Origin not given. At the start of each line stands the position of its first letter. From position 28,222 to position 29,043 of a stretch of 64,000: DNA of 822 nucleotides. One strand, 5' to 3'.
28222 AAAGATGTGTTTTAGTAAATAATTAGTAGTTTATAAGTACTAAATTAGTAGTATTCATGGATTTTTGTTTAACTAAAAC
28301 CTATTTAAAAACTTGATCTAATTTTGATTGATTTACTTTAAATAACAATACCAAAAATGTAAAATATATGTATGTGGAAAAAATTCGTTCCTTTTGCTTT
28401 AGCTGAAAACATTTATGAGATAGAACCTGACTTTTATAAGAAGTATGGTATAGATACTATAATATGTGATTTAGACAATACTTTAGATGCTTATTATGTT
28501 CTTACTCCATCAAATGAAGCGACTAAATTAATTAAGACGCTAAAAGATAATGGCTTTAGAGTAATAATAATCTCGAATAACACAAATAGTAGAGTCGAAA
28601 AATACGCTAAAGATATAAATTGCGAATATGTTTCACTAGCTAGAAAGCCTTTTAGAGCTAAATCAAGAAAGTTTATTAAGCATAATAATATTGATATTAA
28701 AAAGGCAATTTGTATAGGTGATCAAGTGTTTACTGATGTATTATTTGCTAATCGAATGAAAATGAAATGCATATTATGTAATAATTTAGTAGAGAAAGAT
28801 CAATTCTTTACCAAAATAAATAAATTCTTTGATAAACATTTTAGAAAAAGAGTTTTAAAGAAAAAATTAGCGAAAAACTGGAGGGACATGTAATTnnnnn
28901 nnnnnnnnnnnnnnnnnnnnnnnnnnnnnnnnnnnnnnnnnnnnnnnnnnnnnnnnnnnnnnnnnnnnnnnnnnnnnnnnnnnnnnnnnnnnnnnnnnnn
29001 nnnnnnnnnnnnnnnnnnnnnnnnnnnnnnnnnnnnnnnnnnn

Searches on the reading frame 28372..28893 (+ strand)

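Call 15: search_protein_families(library=pfam, proteins=[window:28372-28893:+], max_evalue=0.01)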
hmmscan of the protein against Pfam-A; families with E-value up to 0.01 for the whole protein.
window:28372-28893:+ (173 aa): 9 families
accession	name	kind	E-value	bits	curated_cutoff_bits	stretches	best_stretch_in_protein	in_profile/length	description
PF09419.16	PGP_phosphatase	-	8.5e-08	32.4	20.4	1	5-138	17-165/168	Mitochondrial PGP phosphatase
PF13419.12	HAD_2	-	2.9e-07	31.2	23.8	1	35-135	70-177/178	Haloacid dehalogenase-like hydrolase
PF00702.32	Hydrolase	-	5.3e-07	30.7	26.4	1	37-128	86-189/191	haloacid dehalogenase-like hydrolase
PF13242.12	Hydrolase_like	-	6.7e-06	26.4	22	1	90-136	2-48/75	HAD-hyrolase-like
PF13344.12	Hydrolase_6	-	9e-06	26.1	27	1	31-84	2-53/101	Haloacid dehalogenase-like hydrolase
PF08282.18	Hydrolase_3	-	5.8e-05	23.4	20.9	1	30-85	1-55/255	haloacid dehalogenase-like hydrolase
PF12710.13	HAD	-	0.0075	17.1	27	0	43-87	85-127/189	haloacid dehalogenase-like hydrolase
PF13477.12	Glyco_trans_4_2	-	0.0083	16.7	23.4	0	51-113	14-67/139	Glycosyl transferase 4-like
PF09198.16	T4-Gluco-transf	-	0.0097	16.1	27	0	32-80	6-53/167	Bacteriophage T4 beta-glucosyltransferase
